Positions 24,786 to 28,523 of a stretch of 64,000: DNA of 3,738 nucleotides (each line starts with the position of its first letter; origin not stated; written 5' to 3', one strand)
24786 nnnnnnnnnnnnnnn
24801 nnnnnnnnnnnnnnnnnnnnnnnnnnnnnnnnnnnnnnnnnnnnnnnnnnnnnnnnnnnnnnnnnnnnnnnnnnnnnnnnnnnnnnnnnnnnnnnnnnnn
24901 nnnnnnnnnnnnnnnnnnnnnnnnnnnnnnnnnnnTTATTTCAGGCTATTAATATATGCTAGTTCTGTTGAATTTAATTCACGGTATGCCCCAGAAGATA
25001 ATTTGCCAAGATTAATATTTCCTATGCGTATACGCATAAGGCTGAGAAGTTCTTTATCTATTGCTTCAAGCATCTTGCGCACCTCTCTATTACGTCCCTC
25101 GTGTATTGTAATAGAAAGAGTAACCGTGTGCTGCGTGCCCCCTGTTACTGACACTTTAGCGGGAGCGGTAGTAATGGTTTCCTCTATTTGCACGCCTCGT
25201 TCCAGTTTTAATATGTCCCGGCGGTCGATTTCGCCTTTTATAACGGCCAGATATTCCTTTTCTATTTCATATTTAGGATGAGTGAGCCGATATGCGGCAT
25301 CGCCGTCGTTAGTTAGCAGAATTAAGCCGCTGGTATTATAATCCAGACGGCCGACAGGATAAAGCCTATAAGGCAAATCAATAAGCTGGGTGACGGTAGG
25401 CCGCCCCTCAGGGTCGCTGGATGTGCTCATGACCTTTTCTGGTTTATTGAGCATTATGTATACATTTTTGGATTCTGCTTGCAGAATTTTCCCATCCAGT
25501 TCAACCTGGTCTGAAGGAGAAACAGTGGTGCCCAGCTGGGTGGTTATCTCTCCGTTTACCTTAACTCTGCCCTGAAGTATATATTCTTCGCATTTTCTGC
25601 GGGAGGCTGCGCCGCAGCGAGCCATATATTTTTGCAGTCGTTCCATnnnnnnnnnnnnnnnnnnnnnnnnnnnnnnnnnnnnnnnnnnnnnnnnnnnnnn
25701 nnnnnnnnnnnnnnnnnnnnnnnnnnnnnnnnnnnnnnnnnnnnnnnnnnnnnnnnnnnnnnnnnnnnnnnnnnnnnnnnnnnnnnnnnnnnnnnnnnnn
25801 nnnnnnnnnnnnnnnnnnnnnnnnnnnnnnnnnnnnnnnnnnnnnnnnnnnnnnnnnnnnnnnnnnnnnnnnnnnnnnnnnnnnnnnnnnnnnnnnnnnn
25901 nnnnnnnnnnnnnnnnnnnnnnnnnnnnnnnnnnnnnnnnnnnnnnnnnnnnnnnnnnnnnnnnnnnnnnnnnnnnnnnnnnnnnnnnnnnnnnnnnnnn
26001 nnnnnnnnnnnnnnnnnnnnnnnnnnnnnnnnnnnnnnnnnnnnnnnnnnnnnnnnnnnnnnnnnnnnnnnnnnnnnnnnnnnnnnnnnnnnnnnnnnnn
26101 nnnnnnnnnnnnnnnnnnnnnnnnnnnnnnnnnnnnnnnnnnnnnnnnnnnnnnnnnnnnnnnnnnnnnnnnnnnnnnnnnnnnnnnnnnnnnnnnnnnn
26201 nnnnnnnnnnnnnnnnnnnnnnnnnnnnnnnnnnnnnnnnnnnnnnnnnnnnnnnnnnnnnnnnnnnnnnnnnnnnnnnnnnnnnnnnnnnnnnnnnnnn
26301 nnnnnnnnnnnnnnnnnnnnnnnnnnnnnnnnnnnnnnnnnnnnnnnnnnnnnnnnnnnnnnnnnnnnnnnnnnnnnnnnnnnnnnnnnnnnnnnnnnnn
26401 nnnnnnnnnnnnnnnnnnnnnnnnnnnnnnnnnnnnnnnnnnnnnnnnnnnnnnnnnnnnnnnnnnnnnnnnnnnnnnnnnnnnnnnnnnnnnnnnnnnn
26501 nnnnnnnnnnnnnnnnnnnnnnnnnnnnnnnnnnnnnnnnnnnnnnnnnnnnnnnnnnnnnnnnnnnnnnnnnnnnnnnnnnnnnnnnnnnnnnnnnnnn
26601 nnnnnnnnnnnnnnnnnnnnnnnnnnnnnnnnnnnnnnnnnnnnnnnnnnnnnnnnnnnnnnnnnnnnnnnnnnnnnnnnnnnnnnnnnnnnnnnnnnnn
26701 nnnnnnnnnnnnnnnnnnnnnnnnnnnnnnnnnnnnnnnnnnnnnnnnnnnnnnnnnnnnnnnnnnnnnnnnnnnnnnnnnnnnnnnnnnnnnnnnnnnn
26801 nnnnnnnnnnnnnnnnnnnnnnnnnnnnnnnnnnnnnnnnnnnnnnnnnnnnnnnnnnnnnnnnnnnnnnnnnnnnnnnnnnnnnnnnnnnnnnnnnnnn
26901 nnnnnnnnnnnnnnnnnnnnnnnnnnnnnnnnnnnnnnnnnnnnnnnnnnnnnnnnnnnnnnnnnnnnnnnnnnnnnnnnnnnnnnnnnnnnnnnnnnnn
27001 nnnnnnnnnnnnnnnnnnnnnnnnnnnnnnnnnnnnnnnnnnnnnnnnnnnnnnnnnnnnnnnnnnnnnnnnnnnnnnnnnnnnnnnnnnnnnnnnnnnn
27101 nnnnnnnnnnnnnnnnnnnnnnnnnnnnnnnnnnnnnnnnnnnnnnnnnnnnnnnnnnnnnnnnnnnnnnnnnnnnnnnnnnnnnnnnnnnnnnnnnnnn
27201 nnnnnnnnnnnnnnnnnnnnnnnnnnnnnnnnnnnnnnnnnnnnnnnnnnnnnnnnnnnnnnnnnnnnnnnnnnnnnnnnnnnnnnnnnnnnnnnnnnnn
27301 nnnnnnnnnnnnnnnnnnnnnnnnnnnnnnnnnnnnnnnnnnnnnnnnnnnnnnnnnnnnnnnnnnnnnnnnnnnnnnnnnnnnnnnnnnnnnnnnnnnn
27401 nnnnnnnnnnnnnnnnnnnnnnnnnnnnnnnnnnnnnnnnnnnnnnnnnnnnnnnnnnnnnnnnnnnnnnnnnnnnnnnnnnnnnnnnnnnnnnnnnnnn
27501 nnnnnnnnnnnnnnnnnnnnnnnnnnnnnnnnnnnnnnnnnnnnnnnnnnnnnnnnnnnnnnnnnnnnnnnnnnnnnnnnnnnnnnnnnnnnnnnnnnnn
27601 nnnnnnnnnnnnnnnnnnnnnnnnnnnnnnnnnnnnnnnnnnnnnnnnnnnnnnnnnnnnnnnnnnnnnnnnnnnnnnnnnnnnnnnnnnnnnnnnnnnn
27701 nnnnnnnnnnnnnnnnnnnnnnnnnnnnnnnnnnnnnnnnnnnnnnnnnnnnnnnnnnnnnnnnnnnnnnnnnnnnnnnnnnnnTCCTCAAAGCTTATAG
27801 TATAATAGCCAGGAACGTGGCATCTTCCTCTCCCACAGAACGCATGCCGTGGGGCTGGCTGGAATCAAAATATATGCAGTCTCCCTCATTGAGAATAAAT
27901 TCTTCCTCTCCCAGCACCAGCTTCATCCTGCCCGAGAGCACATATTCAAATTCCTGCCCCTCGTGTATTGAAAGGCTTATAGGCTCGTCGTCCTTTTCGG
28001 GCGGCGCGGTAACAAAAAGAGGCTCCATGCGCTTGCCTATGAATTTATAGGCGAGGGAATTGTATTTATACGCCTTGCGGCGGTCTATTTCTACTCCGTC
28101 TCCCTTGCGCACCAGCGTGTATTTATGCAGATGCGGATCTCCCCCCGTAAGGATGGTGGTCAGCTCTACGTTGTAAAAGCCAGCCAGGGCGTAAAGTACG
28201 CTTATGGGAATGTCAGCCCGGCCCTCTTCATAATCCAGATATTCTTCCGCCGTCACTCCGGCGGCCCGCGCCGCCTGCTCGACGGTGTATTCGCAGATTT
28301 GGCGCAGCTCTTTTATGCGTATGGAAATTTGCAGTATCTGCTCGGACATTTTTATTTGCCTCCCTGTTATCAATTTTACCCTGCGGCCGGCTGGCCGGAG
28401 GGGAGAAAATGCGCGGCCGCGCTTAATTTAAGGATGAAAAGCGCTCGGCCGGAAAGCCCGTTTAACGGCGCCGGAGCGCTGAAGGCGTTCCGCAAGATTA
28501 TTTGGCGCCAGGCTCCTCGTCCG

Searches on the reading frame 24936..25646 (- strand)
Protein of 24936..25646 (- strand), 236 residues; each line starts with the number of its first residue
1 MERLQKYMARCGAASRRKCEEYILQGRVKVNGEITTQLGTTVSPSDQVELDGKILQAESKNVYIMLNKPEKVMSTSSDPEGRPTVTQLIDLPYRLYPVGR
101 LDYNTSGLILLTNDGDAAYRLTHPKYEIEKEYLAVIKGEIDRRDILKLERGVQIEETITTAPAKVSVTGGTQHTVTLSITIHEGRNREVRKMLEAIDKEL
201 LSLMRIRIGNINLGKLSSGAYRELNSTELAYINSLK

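Call 11: find_encoding_contigs(protein=window:24936-25646:-, flank=6000, max_places=10)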
Protein window:24936-25646:- (236 aa): 23 contigs read that carry it; 3 places shown.
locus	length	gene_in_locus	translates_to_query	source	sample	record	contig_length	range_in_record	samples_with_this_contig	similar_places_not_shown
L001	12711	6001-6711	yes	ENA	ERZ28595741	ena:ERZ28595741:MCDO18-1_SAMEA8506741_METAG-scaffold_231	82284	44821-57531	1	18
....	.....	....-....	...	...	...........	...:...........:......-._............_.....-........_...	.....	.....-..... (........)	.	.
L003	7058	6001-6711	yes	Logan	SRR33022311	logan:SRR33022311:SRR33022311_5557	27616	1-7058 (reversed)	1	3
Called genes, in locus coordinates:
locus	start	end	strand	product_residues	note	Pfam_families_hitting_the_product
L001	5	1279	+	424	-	PF03447:NAD_binding_3, PF00742:Homoserine_dh, PF01842:ACT, PF22629:ACT_AHAS_ss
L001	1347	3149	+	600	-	PF02518:HATPase_c (weak), PF13589:HATPase_c_3, PF00183:HSP90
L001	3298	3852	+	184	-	PF01381:HTH_3, PF12844:HTH_19, PF13560:HTH_31 (weak), PF07883:Cupin_2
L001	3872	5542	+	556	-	PF00501:AMP-binding, PF13193:AMP-binding_C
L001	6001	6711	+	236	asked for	PF01479:S4, PF00849:PseudoU_synth_2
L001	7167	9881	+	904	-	-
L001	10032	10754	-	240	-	PF01493:GXGXG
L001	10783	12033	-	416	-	PF07992:Pyr_redox_2, PF00070:Pyr_redox, PF18267:Rubredoxin_C (weak)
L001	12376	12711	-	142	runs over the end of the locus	PF13187:Fer4_9 (faint), PF13247:Fer4_11, PF12838:Fer4_7 (weak), PF12797:Fer4_2 (weak), PF00037:Fer4, PF12837:Fer4_6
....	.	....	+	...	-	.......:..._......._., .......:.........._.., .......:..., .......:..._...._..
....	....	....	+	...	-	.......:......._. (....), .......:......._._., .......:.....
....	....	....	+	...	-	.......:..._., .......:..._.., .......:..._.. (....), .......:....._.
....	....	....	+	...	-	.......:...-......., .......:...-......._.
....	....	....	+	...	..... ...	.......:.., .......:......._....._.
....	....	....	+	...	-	-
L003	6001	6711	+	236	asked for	PF01479:S4, PF00849:PseudoU_synth_2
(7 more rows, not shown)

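Call 14: find_related_loci(query=window:24936-25646:-, collection=genome_contigs, flank=10000)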
Query window:24936-25646:- (236 aa) in genome_contigs; peptide patterns used: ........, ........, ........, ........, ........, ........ (x = any residue, [..] = any of these).
382 stretches matched a pattern; 93 encode a relative of the query (tblastn E <= 1e-3); the best 80 are kept; 80 distinct loci.
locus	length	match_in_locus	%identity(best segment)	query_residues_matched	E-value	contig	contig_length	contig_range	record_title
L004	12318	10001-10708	92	1-236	4e-145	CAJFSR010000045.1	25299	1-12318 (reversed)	Candidatus Neochristensenella gallicola isolate Chicken_24_mag_190 genome assembly, contig: MAGpy_11413_24_idba_bin_190_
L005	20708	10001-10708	90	1-236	3e-140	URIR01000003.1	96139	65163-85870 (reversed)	uncultured Clostridiales bacterium isolate UMGS1037 genome assembly, contig: NODE_266_length_96139_cov_6.242964, whole g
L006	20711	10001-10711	62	1-236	4e-96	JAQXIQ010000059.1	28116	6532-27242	MAG: Bacillota bacterium isolate SUG1229 k141_6436046, whole genome shotgun sequence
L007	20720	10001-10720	60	1-236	1e-92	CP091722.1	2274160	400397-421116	MAG: Oscillospiraceae bacterium isolate nC33_bin.3.fa chromosome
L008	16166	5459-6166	60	1-236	1e-92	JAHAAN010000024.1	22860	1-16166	MAG: Clostridiales bacterium isolate L3_072_000M1_dasL3_072_000M1_concoct_111_sub L3_072_000M1_scaffold_2215, whole geno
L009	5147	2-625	58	27-235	4e-75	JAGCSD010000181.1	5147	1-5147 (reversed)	MAG: Clostridia bacterium isolate RGIG10073 Yak_Rumen-1__c2225619, whole genome shotgun sequence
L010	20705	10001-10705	49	1-235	2e-74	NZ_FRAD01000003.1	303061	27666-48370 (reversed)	Hathewaya proteolytica DSM 3090, whole genome shotgun sequence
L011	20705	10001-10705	50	1-235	8e-74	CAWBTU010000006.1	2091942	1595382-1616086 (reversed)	MAG: uncultured Clostridiaceae bacterium isolate MFD01299.bin.1.237 genome assembly, contig: contig_9917, whole genome s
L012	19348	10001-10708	50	1-235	2e-72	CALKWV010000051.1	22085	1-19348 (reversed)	MAG TPA_asm: uncultured Firmicutes bacterium isolate SRR6713629_bin.36_CONCOCT_v1.1_MAG genome assembly, contig: ERZ7949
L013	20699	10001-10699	49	1-234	5e-72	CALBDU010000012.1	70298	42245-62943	MAG TPA_asm: uncultured Clostridium sp. isolate SRR3330203_bin.119_CONCOCT_v1.1_MAG genome assembly, contig: ERZ724088.3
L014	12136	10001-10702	50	1-235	9e-72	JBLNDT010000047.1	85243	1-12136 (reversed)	MAG: Solirubrobacterales bacterium isolate MAG92 PRJNA889980_bin8_renamed_46, whole genome shotgun sequence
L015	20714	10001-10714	48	1-236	7e-71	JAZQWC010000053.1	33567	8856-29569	MAG: Bianqueaceae bacterium isolate T1900045166_TC20190160.MAGScoT_cleanbin_000033 SGB_5149_k141_792457, whole genome sh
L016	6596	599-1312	50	1-236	5e-71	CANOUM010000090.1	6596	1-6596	MAG TPA_asm: uncultured Clostridia bacterium isolate SRR15604498_bin.14_metawrap_v1.3_MAG genome assembly, contig: NODE.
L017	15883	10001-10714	48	1-236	3e-70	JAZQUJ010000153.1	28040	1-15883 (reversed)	MAG: Bianqueaceae bacterium isolate T1900045180_TC20190176.MAGScoT_cleanbin_000070 SGB_5236_k141_2438287, whole genome s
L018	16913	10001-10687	51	1-229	2e-70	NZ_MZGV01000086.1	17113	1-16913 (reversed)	Clostridium oryzae strain DSM 28571 CLORY_contig000086, whole genome shotgun sequence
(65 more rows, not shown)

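Call 64: search_protein_families(library=pfam, proteins=[L005:10713-11843:+], max_evalue=0.00001)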
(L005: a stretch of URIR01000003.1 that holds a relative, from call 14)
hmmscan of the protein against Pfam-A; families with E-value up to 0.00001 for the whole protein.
L005:10713-11843:+ (376 aa): 1 family
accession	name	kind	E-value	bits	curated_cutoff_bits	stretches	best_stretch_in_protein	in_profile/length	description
PF02595.20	Gly_kinase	-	1.5e-138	462.2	23.3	1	4-373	1-372/372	Glycerate kinase family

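Call 72: list_cluster_members(proteins=[window:24936-25646:-, window:21766-24480:-])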
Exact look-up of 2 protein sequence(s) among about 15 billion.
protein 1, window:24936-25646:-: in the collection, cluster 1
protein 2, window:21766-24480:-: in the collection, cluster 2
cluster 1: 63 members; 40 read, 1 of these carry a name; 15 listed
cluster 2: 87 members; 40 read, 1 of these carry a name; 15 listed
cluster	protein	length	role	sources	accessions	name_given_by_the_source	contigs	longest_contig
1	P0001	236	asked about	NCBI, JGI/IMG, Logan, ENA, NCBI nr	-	-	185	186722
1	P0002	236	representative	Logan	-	-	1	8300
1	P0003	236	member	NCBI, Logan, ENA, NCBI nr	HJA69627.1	MAG TPA: rRNA pseudouridine synthase [Firmicutes bacterium] | rRNA pseudouridine synthase [Bacillota bacterium]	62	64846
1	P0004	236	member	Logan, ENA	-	-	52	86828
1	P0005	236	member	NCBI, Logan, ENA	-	-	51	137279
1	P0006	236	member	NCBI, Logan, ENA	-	-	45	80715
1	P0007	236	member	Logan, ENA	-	-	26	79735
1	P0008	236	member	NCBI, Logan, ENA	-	-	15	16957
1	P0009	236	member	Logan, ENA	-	-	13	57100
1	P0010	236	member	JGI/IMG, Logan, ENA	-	-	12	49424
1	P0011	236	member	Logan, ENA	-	-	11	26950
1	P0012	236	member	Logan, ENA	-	-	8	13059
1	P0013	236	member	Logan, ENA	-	-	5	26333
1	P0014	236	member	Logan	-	-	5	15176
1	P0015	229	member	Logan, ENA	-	-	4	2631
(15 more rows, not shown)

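Call 73: find_encoding_contigs(protein=P0003, flank=2500, max_places=4)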
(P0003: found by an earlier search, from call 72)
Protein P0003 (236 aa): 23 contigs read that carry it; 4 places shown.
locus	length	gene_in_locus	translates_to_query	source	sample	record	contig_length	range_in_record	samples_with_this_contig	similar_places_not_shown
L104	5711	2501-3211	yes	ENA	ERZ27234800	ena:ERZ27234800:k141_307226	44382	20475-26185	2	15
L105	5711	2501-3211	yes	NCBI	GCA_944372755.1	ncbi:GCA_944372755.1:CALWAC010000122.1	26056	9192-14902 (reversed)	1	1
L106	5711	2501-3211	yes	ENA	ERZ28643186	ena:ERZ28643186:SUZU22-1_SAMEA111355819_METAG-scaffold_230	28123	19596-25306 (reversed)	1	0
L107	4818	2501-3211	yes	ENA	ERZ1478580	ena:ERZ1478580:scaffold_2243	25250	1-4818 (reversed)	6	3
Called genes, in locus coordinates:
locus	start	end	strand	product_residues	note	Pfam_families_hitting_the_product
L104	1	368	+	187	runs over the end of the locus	PF12844:HTH_19 (weak), PF13560:HTH_31 (weak), PF01381:HTH_3, PF07883:Cupin_2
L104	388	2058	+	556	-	PF00501:AMP-binding, PF13193:AMP-binding_C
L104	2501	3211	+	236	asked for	PF01479:S4, PF00849:PseudoU_synth_2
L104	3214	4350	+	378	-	PF02595:Gly_kinase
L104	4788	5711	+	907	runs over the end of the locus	-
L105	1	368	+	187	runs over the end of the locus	PF12844:HTH_19 (weak), PF13560:HTH_31 (weak), PF01381:HTH_3, PF07883:Cupin_2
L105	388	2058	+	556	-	PF00501:AMP-binding, PF13193:AMP-binding_C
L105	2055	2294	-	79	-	-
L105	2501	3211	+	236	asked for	PF01479:S4, PF00849:PseudoU_synth_2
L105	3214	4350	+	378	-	PF02595:Gly_kinase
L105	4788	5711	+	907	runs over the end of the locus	-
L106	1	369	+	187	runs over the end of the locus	PF12844:HTH_19 (weak), PF13560:HTH_31 (weak), PF01381:HTH_3, PF07883:Cupin_2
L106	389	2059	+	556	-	PF00501:AMP-binding, PF13193:AMP-binding_C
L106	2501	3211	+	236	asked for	PF01479:S4, PF00849:PseudoU_synth_2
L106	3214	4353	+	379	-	PF02595:Gly_kinase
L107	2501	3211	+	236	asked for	PF01479:S4, PF00849:PseudoU_synth_2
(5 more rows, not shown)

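Call 74: find_encoding_contigs(protein=P0004, flank=2500, max_places=3)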
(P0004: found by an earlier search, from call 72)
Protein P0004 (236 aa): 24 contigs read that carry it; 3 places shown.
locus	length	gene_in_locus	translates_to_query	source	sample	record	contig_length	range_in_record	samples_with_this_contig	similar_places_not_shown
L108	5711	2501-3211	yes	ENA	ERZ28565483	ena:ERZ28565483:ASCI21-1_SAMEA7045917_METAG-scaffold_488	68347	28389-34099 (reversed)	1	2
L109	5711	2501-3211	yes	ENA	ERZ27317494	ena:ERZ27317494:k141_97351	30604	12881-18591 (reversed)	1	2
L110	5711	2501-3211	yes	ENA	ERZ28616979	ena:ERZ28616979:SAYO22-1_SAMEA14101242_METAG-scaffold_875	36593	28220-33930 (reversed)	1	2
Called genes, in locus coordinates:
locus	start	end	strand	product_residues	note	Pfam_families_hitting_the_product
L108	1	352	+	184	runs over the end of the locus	PF01381:HTH_3, PF12844:HTH_19, PF13560:HTH_31 (weak), PF07883:Cupin_2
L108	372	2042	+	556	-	PF00501:AMP-binding, PF13193:AMP-binding_C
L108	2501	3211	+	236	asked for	PF01479:S4, PF00849:PseudoU_synth_2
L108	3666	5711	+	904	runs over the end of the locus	-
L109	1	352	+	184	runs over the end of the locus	PF01381:HTH_3, PF12844:HTH_19, PF13560:HTH_31 (weak), PF07883:Cupin_2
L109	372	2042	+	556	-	PF00501:AMP-binding, PF13193:AMP-binding_C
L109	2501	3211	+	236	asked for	PF01479:S4, PF00849:PseudoU_synth_2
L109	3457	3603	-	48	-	-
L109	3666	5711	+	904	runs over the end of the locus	-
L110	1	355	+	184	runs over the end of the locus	PF01381:HTH_3, PF12844:HTH_19, PF13560:HTH_31 (weak), PF07883:Cupin_2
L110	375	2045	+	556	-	PF00501:AMP-binding, PF13193:AMP-binding_C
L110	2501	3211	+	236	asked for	PF01479:S4, PF00849:PseudoU_synth_2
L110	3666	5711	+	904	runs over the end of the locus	-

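Call 75: find_encoding_contigs(protein=P0005, flank=2500, max_places=3)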
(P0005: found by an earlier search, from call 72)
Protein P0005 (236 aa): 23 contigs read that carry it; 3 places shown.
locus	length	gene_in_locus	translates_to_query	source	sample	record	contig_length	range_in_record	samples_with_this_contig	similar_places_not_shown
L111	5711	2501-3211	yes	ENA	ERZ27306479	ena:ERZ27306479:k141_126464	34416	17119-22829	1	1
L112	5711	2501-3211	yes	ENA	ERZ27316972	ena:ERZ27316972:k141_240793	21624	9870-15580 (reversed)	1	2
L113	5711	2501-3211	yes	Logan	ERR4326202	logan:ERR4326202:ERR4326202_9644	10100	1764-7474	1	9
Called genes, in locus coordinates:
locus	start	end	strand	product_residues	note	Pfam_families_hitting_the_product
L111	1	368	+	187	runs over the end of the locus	PF12844:HTH_19 (weak), PF13560:HTH_31 (weak), PF01381:HTH_3, PF07883:Cupin_2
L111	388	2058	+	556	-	PF00501:AMP-binding, PF13193:AMP-binding_C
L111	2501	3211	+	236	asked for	PF01479:S4, PF00849:PseudoU_synth_2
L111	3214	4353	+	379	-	PF02595:Gly_kinase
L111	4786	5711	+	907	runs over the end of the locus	-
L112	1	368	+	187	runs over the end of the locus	PF12844:HTH_19 (weak), PF13560:HTH_31 (weak), PF01381:HTH_3, PF07883:Cupin_2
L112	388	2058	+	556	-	PF00501:AMP-binding, PF13193:AMP-binding_C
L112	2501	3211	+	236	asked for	PF01479:S4, PF00849:PseudoU_synth_2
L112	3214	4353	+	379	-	PF02595:Gly_kinase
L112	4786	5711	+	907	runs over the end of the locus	-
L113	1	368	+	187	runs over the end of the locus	PF12844:HTH_19 (weak), PF13560:HTH_31 (weak), PF01381:HTH_3, PF07883:Cupin_2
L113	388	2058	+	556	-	PF00501:AMP-binding, PF13193:AMP-binding_C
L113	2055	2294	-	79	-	-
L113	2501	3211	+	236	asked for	PF01479:S4, PF00849:PseudoU_synth_2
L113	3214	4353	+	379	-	PF02595:Gly_kinase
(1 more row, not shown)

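Call 76: find_encoding_contigs(protein=P0006, flank=2500, max_places=3)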
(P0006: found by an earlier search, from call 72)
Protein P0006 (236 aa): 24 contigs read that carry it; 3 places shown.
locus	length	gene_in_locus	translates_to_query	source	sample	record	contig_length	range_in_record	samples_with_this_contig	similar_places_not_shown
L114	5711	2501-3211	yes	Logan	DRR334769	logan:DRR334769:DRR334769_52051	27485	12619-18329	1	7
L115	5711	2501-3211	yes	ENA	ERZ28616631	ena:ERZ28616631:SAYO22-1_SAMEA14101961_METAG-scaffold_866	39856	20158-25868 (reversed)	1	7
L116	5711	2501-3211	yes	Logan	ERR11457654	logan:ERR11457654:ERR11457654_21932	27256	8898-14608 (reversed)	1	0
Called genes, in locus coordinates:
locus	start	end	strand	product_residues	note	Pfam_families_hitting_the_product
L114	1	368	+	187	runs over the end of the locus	PF12844:HTH_19 (weak), PF13560:HTH_31 (weak), PF01381:HTH_3, PF07883:Cupin_2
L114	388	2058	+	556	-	PF00501:AMP-binding, PF13193:AMP-binding_C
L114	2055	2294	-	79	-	-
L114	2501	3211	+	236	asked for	PF01479:S4, PF00849:PseudoU_synth_2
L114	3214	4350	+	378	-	PF02595:Gly_kinase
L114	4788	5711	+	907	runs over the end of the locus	-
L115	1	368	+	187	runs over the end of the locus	PF12844:HTH_19 (weak), PF13560:HTH_31 (weak), PF01381:HTH_3, PF07883:Cupin_2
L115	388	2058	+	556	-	PF00501:AMP-binding, PF13193:AMP-binding_C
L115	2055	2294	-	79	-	-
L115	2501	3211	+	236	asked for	PF01479:S4, PF00849:PseudoU_synth_2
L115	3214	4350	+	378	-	PF02595:Gly_kinase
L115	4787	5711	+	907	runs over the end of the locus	-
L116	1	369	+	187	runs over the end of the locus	PF12844:HTH_19 (weak), PF13560:HTH_31 (weak), PF01381:HTH_3, PF07883:Cupin_2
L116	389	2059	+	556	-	PF00501:AMP-binding, PF13193:AMP-binding_C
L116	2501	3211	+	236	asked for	PF01479:S4, PF00849:PseudoU_synth_2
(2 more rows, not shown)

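Call 77: find_encoding_contigs(protein=P0007, flank=2500, max_places=3)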
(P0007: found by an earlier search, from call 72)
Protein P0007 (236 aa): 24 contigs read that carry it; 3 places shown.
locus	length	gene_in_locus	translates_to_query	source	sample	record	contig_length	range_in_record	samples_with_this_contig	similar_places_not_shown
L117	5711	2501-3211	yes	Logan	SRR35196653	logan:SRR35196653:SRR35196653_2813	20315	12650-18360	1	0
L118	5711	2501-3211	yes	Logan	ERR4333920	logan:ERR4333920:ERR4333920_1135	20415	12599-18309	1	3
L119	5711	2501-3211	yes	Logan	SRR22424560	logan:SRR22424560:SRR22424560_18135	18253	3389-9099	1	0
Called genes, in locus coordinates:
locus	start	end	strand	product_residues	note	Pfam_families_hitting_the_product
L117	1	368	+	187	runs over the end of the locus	PF12844:HTH_19 (weak), PF13560:HTH_31 (weak), PF01381:HTH_3, PF07883:Cupin_2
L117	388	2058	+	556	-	PF00501:AMP-binding, PF13193:AMP-binding_C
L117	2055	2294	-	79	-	-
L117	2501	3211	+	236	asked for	PF01479:S4, PF00849:PseudoU_synth_2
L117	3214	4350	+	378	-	PF02595:Gly_kinase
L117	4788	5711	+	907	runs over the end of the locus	-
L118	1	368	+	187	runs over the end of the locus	PF12844:HTH_19 (weak), PF13560:HTH_31 (weak), PF01381:HTH_3, PF07883:Cupin_2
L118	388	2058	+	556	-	PF00501:AMP-binding, PF13193:AMP-binding_C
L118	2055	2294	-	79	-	-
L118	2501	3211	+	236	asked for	PF01479:S4, PF00849:PseudoU_synth_2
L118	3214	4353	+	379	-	PF02595:Gly_kinase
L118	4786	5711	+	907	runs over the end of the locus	-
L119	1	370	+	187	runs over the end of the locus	PF12844:HTH_19 (weak), PF13560:HTH_31 (weak), PF01381:HTH_3, PF07883:Cupin_2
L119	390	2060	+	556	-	PF00501:AMP-binding, PF13193:AMP-binding_C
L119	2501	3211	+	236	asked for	PF01479:S4, PF00849:PseudoU_synth_2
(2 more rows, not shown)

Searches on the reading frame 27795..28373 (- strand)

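Call 64: search_protein_families(library=pfam, proteins=[window:27795-28373:-], max_evalue=0.00001)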
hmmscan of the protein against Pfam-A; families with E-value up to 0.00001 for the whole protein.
window:27795-28373:- (192 aa): 4 families
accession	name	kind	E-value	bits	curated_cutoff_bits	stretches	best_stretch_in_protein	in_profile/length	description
PF07883.17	Cupin_2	-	2e-17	63.1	27.2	1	124-190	6-69/70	Cupin domain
PF01381.28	HTH_3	-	1.3e-08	35.2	23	1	20-72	1-53/55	Helix-turn-helix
PF12844.13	HTH_19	-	6.2e-08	32.9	30.2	1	19-77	3-61/64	Helix-turn-helix domain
PF13560.12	HTH_31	-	1.7e-06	28.7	27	1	17-70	3-57/64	Helix-turn-helix domain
